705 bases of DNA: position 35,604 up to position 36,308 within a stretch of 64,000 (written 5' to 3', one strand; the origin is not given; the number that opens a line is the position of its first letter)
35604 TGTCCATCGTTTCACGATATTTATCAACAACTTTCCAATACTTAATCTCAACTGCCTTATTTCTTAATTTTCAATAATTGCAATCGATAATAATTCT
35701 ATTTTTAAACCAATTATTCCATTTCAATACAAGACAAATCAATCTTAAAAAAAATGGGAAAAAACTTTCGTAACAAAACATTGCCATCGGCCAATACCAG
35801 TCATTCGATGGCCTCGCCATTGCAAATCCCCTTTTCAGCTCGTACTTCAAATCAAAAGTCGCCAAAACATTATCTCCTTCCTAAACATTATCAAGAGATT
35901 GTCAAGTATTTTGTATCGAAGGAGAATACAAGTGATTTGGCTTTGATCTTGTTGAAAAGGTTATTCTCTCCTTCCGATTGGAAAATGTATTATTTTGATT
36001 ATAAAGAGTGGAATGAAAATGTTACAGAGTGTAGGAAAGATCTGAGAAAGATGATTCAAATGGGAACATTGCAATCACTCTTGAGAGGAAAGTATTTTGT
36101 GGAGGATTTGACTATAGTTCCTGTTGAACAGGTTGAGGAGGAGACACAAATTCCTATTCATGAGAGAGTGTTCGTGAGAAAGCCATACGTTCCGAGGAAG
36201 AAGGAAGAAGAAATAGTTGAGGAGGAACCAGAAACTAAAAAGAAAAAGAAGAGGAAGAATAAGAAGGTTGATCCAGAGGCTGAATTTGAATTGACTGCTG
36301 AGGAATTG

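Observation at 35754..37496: Microbial-type PARG (DUF2263) macrodomain in a eukaryotic protein with a long charged N-terminal extension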

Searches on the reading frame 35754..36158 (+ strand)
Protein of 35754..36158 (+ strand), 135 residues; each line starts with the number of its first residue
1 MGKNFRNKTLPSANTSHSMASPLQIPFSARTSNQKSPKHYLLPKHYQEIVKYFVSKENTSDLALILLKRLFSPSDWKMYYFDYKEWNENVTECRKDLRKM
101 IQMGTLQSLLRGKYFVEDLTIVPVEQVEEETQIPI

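Call 62: predict_structure(alignment_id=A5)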
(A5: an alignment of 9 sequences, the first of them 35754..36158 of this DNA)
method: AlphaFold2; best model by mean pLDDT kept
length: 135 residues; sequences in the alignment: 9
mean_pLDDT: 52.2   pTM: 0.30
mean pLDDT of the five models: 52.2, 47.9, 46.1, 45.9, 45.8
residues with pLDDT >= 90: 0; 70-90: 1; 50-70: 77; < 50: 57
segments of 3 or more residues with pLDDT < 50: 1-31, 84-86, 114-135
pLDDT, mean of each block of 10 residues (from residue 1): 42 38 44 58 66 60 58 57 52 60 64 48 37 38
secondary structure, 60 per line:
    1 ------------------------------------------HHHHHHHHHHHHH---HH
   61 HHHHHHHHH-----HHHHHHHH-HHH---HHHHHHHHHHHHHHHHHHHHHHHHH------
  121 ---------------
elements in order: H43-55 H59-69 H75-82 H90-114
